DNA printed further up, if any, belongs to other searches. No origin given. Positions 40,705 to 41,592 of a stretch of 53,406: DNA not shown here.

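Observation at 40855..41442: Small phage protein carrying all four GT29 sialyltransferase motifs in order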

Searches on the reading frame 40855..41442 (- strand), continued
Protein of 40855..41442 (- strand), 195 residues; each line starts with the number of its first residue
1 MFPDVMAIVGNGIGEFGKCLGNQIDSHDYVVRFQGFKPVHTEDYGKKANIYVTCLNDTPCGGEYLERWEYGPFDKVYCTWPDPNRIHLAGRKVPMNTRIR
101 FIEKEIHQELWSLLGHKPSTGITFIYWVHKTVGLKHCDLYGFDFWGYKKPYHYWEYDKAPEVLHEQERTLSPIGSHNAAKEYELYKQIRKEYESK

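Call 52: search_protein_families(library=pfam, proteins=[L007:1144-1746:+, L007:1751-3238:+, L007:3235-3810:+, L007:3800-4714:+, L007:4711-5847:+, L007:5840-6415:+, L007:6412-6939:+, L007:6942-7556:+, L007:7579-8118:+, L007:8407-9123:+], max_evalue=0.001)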
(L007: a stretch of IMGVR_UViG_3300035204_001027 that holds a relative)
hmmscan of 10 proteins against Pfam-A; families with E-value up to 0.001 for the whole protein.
L007:1144-1746:+ (200 aa): 2 families
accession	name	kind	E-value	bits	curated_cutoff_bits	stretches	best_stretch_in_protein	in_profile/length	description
PF13669.12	Glyoxalase_4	-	2e-08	34.9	27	1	4-152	1-98/109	Glyoxalase/Bleomycin resistance protein/Dioxygenase superfamily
PF00903.31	Glyoxalase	-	4e-07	30.9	20.6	1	2-163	1-112/121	Glyoxalase/Bleomycin resistance protein/Dioxygenase superfamily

L007:1751-3238:+ (495 aa): 1 family
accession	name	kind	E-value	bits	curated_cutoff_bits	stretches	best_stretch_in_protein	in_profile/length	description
PF00171.27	Aldedh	-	2.4e-127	425.7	23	1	20-472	7-453/461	Aldehyde dehydrogenase family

L007:3235-3810:+ (191 aa): 1 family
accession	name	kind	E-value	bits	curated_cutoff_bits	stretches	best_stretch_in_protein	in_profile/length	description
PF00777.23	Glyco_transf_29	-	3.8e-13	49.9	23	1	14-62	59-106/272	Glycosyltransferase family 29 (sialyltransferase)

L007:3800-4714:+ (304 aa): 1 family
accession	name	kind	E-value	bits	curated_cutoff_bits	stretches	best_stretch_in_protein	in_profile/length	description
PF01501.26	Glyco_transf_8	-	1.8e-10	41.3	24.3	1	59-109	83-133/253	Glycosyl transferase family 8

L007:4711-5847:+ (378 aa): 2 families
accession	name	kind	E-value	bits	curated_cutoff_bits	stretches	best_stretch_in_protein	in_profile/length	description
PF16653.10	Sacchrp_dh_C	-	8.1e-22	79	31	1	130-339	1-238/265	Saccharopine dehydrogenase C-terminal domain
PF03435.24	Sacchrp_dh_NADP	-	2.2e-08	34.9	25.1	1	4-114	2-109/129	Saccharopine dehydrogenase NADP binding domain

L007:5840-6415:+ (191 aa): 0 families

L007:6412-6939:+ (175 aa): 1 family
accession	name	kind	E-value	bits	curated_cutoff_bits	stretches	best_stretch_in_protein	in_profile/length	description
PF01467.32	CTP_transf_like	-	1.8e-14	54.5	21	1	42-154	1-107/133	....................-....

L007:6942-7556:+ (204 aa): 4 families
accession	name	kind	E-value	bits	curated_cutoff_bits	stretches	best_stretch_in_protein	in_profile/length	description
PF04542.20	Sigma70_r2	-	1.5e-12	47.6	24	1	35-101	2-70/71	Sigma-70 region 2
PF08281.18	Sigma70_r4_2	-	1.5e-12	47.4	25.7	1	140-189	3-52/54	Sigma-70, region 4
PF07638.17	Sigma70_ECF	-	1.3e-08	35.5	21.1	1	31-195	27-183/185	ECF sigma factor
PF04545.22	Sigma70_r4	-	4.2e-08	33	24.1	1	144-192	1-49/50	Sigma-70, region 4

L007:7579-8118:+ (179 aa): 2 families
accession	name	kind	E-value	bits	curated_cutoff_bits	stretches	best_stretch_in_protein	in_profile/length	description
PF15891.11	Nuc_deoxyri_tr2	-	7e-07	30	30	1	9-66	3-63/105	Nucleoside 2-deoxyribosyltransferase like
PF05014.21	Nuc_deoxyrib_tr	-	1.1e-05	26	28.8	1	22-127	14-99/117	Nucleoside 2-deoxyribosyltransferase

L007:8407-9123:+ (238 aa): 0 families

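Call 53: search_protein_families(library=pfam, proteins=[L009:4289-5893:+, L009:5893-6849:+, L009:6853-8079:+, L009:8083-8709:+, L009:9319-9993:+, L009:9980-10576:+, L009:10552-11553:+, L009:11508-14093:+, L009:14054-14812:+, L009:15966-16571:+], max_evalue=0.001)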
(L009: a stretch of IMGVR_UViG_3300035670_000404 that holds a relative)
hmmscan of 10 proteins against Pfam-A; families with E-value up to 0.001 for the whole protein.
L009:4289-5893:+ (534 aa): 0 families

L009:5893-6849:+ (318 aa): 0 families

L009:6853-8079:+ (408 aa): 0 families

L009:8083-8709:+ (208 aa): 0 families

L009:9319-9993:+ (224 aa): 1 family
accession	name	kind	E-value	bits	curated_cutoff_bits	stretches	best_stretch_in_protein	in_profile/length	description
PF04230.19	PS_pyruv_trans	-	4.7e-05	23.9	25.3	0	147-186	239-278/280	Polysaccharide pyruvyl transferase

L009:9980-10576:+ (198 aa): 1 family
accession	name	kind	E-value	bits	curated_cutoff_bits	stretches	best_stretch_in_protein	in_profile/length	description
PF00777.23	Glyco_transf_29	-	8.3e-13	48.8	23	1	9-58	58-106/272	Glycosyltransferase family 29 (sialyltransferase)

L009:10552-11553:+ (333 aa): 2 families
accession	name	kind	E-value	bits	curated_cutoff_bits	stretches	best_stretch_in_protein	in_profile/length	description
PF04055.27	Radical_SAM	-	2e-15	57.8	29.5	1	22-179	2-165/166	Radical SAM superfamily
PF13186.11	SPASM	-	1.8e-11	44.6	21.5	1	263-323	1-66/67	Iron-sulfur cluster-binding domain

L009:11508-14093:+ (861 aa): 2 families
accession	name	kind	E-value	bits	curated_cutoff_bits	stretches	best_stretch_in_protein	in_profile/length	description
PF02709.20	Glyco_transf_7C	-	3.2e-11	43.1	23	1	768-811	22-65/78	N-terminal domain of galactosyltransferase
PF13186.11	SPASM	-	2.7e-08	34.4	21.5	1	176-242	1-66/67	Iron-sulfur cluster-binding domain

L009:14054-14812:+ (252 aa): 0 families

L009:15966-16571:+ (201 aa): 0 families

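Call 56: find_related_loci(query=A3, collection=genome_contigs, flank=10000)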
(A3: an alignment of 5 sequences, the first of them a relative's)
Query A3 (195 aa) in genome_contigs; peptide patterns used: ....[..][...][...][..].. (x = any residue, [..] = any of these).
3 stretches matched a pattern; 3 encode a relative of the query (tblastn E <= 1e-3); 3 distinct loci.
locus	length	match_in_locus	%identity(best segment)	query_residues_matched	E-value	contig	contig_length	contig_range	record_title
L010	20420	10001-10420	28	7-152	7e-13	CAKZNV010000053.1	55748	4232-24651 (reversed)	MAG TPA_asm: uncultured Rubritalea sp. isolate ERR2094166_bin.135_CONCOCT_v1.1_MAG genome assembly, contig: ERZ650164.45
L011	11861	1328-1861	24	4-190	1e-11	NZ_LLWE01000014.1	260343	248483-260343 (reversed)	Polycladidibacter stylochi strain UST20140214-052 contig_6, whole genome shotgun sequence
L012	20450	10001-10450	28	8-155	3e-10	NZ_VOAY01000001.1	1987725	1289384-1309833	Pusillimonas sp. ANT_WB101 ctg00001_1987725, whole genome shotgun sequence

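Call 62: search_protein_families(library=pfam, alignment_id=A1, max_evalue=0.001)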
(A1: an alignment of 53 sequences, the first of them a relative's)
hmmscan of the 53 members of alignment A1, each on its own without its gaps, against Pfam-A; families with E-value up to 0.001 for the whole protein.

A. member 1, P0001 (195 aa): 1 family
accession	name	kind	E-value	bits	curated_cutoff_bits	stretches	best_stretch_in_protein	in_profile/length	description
PF00777.23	Glyco_transf_29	-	1.6e-09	38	23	1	7-53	58-105/272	Glycosyltransferase family 29 (sialyltransferase)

B. families by the number of members that match (of 53 scanned): 1 family
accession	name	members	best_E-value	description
PF00777.23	Glyco_transf_29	52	2.5e-20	Glycosyltransferase family 29 (sialyltransferase)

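Call 63: search_protein_families(library=pfam, proteins=[P0004, P0006, P0020, P0025, P0028, P0032, P0036, P0051, P0056, P0046], max_evalue=0.001)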
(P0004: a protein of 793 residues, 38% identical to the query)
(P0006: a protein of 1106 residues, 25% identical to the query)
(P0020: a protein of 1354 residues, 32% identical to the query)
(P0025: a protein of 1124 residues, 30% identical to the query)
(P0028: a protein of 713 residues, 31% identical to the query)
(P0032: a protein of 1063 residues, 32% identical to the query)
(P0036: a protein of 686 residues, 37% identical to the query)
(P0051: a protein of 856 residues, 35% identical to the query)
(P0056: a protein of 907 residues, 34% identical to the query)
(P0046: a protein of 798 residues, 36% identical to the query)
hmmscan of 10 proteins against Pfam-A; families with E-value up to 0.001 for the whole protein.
P0004 (793 aa): 3 families
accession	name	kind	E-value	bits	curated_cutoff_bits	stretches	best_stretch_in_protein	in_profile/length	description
PF00777.23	Glyco_transf_29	-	2.3e-18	67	23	2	199-251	52-104/272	Glycosyltransferase family 29 (sialyltransferase)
PF00534.26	Glycos_transf_1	-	2.3e-16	60.2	26.4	1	607-757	10-159/172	Glycosyl transferases group 1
PF13692.12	Glyco_trans_1_4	-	2.2e-10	41.4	27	1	614-752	3-138/142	Glycosyl transferases group 1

P0006 (1106 aa): 2 families
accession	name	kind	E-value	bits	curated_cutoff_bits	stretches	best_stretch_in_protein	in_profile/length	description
PF05159.20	Capsule_synth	-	1.2e-40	140.4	20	1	94-351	3-298/310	Capsule polysaccharide biosynthesis protein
PF00777.23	Glyco_transf_29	-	1e-17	64.9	23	2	576-625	59-107/272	Glycosyltransferase family 29 (sialyltransferase)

P0020 (1354 aa): 14 families
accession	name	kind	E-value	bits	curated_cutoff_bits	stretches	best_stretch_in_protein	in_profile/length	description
PF00535.33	Glycos_transf_2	-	1.1e-47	162.6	23.3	2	883-992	1-108/168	Glycosyl transferase family 2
PF10111.15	Glyco_tranf_2_2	-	1.4e-21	77.7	27.3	1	883-1084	1-225/276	Glycosyltransferase like family 2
PF13641.12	Glyco_tranf_2_3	-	1.3e-17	65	27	1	882-1075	3-212/230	Glycosyltransferase like family 2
PF13489.12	Methyltransf_23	-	1.4e-14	54.6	27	1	39-171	20-156/164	Methyltransferase domain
PF02709.20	Glyco_transf_7C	-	3.4e-13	49.5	23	1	1278-1336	18-77/78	N-terminal domain of galactosyltransferase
PF00777.23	Glyco_transf_29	-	1.6e-11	44.5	23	1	427-473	58-103/272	Glycosyltransferase family 29 (sialyltransferase)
PF08241.18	Methyltransf_11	-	6.3e-09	36.8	21.2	1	46-119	1-81/95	Methyltransferase domain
PF08242.18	Methyltransf_12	-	1.1e-08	36.2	30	1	46-121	1-88/98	Methyltransferase domain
PF04488.21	Gly_transf_sug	-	1.7e-08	35.5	23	1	225-294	7-87/93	Glycosyltransferase sugar-binding region containing DXD motif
PF13847.12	Methyltransf_31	-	3.1e-08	33.9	27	1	42-137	4-115/145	Methyltransferase domain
PF13649.12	Methyltransf_25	-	1.5e-07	32.5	27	1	45-116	1-82/97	Methyltransferase domain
PF12919.13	TcdA_TcdB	-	5.9e-06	26.2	23.6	0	264-286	174-196/382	TcdA/TcdB catalytic glycosyltransferase domain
PF13704.12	Glyco_tranf_2_4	-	5.4e-05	24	27.5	0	908-973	19-82/98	Glycosyl transferase family 2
PF07021.18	MetW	-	0.00027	21.1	21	1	31-120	3-97/193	Methionine biosynthesis protein MetW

P0025 (1124 aa): 4 families
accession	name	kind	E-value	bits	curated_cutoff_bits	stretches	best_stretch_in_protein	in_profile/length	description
PF05159.20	Capsule_synth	-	3.8e-71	240.5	20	2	460-724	3-307/310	Capsule polysaccharide biosynthesis protein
PF00777.23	Glyco_transf_29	-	1.3e-11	44.9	23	1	912-995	17-103/272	Glycosyltransferase family 29 (sialyltransferase)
PF07719.23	TPR_2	-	2.1e-05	24.7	27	0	866-896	3-33/34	Tetratricopeptide repeat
PF13428.12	TPR_14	-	8.7e-05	23.3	23.5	0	769-799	13-43/44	Tetratricopeptide repeat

P0028 (713 aa): 4 families
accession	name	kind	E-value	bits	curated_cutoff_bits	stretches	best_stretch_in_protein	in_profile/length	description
PF00535.33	Glycos_transf_2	-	3.6e-34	118.6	23.3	1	19-150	1-127/168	Glycosyl transferase family 2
PF00777.23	Glyco_transf_29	-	2.3e-18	67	23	1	521-708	55-270/272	Glycosyltransferase family 29 (sialyltransferase)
PF13641.12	Glyco_tranf_2_3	-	9.6e-11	42.6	27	1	18-132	3-117/230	Glycosyltransferase like family 2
PF10111.15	Glyco_tranf_2_2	-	2.3e-10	40.9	27.3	1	19-154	1-139/276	Glycosyltransferase like family 2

P0032 (1063 aa): 4 families
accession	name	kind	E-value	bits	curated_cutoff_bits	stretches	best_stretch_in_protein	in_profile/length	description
PF14393.11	DUF4422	-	1.3e-53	182.6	25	1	7-250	1-219/220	Domain of unknown function (DUF4422)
PF00777.23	Glyco_transf_29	-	4.3e-22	79.2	23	1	843-1056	27-268/272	Glycosyltransferase family 29 (sialyltransferase)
PF00534.26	Glycos_transf_1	-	7.7e-10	39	26.4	1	498-648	3-152/172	Glycosyl transferases group 1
PF13692.12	Glyco_trans_1_4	-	3.7e-09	37.4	27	1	512-649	3-137/142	Glycosyl transferases group 1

P0036 (686 aa): 4 families
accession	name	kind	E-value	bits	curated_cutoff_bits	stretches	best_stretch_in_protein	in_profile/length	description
PF00535.33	Glycos_transf_2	-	2.6e-26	93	23.3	1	7-171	1-166/168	Glycosyl transferase family 2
PF00777.23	Glyco_transf_29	-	8.7e-13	48.7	23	1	503-680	56-267/272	Glycosyltransferase family 29 (sialyltransferase)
PF10111.15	Glyco_tranf_2_2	-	2.4e-08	34.3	27.3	1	7-106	1-102/276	Glycosyltransferase like family 2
PF13641.12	Glyco_tranf_2_3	-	0.00056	20.4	27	0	6-104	3-105/230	Glycosyltransferase like family 2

P0051 (856 aa): 2 families
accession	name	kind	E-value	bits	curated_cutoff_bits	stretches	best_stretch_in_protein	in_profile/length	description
PF00777.23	Glyco_transf_29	-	2e-11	44.3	23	1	390-438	57-104/272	Glycosyltransferase family 29 (sialyltransferase)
PF00515.34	TPR_1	-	3.9e-07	30.1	27.8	1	119-146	1-28/34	Tetratricopeptide repeat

P0056 (907 aa): 4 families
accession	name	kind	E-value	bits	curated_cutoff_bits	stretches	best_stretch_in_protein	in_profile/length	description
PF14393.11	DUF4422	-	5e-55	187.2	25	1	5-235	1-218/220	Domain of unknown function (DUF4422)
PF01501.26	Glyco_transf_8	-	4e-44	151.5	24.3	1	257-497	1-252/253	Glycosyl transferase family 8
PF00777.23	Glyco_transf_29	-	1.3e-17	64.6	23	2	713-765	52-104/272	Glycosyltransferase family 29 (sialyltransferase)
PF18404.7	Glyco_transf_24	-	0.0001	22.3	25.7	1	259-465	5-201/268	Glucosyltransferase 24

P0046 (798 aa): 2 families
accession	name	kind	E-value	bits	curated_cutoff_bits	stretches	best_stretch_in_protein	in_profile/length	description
PF05159.20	Capsule_synth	-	1.5e-34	120.4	20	1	80-338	3-308/310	Capsule polysaccharide biosynthesis protein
PF00777.23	Glyco_transf_29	-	0.0006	19.7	23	0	603-661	47-104/272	Glycosyltransferase family 29 (sialyltransferase)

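Call 68: search_solved_structures(query=A1, max_evalue=0.01, show_alignments=4)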
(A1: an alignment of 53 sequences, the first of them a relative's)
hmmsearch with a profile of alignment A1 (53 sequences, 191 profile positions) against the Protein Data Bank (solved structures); distinct sequences matched with E-value up to 0.01: 8.
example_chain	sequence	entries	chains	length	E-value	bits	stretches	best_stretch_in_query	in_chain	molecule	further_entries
2wml_A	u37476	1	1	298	3.9e-24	88.9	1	5-182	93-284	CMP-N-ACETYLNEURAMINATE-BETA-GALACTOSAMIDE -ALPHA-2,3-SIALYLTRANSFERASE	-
2wnb_A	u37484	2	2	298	3.9e-24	88.9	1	5-182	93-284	CMP-N-acetylneuraminate-beta-galactosamide-alpha-2,3-sialyltransferase 1 | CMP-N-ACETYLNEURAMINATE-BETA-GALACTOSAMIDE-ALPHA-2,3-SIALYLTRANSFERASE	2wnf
6apj_A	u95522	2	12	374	7.8e-19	71.6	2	11-65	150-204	Alpha-N-acetylgalactosaminide alpha-2,6-sialyltransferase 2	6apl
5bo6_A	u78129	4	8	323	2.9e-16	63.3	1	12-186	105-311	Sia-alpha-2,3-Gal-beta-1,4-GlcNAc-R:alpha 2,8-sialyltransferase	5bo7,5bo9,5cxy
5bo8_A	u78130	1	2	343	3.4e-16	63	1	12-186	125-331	Sia-alpha-2,3-Gal-beta-1,4-GlcNAc-R:alpha 2,8-sialyltransferase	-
4mps_A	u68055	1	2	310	1.5e-15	60.9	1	10-188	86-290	Beta-galactoside alpha-2,6-sialyltransferase 1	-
6qvs_A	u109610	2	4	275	6.1e-15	59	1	11-187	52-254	Beta-galactoside alpha-2,6-sialyltransferase 1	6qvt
4js1_A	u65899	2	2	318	8.8e-15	58.4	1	11-187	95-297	Beta-galactoside alpha-2,6-sialyltransferase 1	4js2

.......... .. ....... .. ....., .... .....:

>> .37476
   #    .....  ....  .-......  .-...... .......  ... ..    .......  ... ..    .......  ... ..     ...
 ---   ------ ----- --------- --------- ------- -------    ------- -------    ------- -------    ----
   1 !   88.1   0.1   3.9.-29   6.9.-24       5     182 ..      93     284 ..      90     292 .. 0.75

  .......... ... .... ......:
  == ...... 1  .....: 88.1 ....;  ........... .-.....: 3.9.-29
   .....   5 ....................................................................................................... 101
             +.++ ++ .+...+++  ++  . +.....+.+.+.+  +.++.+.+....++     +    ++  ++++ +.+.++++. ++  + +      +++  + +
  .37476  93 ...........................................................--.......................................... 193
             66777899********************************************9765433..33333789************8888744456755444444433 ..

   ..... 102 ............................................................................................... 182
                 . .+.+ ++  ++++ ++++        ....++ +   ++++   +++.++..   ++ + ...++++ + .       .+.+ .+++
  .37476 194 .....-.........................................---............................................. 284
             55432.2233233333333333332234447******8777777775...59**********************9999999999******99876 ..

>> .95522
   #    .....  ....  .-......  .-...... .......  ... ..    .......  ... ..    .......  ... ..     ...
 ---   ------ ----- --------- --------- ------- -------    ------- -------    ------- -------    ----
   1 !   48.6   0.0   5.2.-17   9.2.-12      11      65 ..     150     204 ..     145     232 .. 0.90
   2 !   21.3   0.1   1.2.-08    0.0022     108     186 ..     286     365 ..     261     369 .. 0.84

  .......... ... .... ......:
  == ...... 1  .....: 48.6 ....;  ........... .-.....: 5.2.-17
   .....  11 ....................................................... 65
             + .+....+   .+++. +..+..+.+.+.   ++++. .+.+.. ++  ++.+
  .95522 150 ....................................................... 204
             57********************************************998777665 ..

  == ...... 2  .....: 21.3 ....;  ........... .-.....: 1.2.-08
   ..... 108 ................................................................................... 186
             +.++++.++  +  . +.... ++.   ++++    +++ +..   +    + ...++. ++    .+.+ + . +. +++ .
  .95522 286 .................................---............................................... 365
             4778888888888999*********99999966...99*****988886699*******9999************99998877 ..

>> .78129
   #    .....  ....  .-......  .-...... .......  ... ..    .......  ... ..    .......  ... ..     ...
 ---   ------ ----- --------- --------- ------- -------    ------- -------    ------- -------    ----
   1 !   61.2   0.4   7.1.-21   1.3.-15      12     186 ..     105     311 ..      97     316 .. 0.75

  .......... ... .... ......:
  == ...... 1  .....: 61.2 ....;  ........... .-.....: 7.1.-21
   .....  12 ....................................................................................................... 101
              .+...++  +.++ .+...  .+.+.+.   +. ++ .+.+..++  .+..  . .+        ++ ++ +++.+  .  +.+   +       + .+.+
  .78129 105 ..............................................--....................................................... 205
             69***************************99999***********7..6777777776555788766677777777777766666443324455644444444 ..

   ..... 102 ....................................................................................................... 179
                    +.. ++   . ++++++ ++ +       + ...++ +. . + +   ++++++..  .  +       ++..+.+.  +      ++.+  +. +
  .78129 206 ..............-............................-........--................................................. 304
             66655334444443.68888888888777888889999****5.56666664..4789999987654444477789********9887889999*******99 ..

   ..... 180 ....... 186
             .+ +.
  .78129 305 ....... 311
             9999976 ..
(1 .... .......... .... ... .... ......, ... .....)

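Call 70: find_encoding_contigs(protein=P0011, flank=8000, max_places=2)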
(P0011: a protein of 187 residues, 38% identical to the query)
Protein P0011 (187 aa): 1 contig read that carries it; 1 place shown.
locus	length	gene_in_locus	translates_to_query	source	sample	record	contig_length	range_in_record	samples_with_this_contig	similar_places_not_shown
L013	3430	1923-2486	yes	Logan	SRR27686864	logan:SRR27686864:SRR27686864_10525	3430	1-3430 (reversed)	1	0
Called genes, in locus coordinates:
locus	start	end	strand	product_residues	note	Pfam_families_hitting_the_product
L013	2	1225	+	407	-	?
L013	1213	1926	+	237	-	PF13186:SPASM (weak)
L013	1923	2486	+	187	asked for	PF00777:Glyco_transf_29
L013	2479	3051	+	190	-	-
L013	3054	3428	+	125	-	?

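Call 71: find_encoding_contigs(protein=P0012, flank=8000, max_places=2)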
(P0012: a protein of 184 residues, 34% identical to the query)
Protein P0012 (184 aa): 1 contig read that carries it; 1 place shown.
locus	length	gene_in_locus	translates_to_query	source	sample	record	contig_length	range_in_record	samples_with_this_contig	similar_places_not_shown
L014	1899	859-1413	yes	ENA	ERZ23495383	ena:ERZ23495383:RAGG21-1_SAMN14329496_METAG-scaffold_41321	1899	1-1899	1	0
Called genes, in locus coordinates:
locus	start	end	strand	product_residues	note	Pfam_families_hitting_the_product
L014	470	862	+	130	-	PF01583:APS_kinase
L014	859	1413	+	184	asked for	PF00777:Glyco_transf_29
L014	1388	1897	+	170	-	?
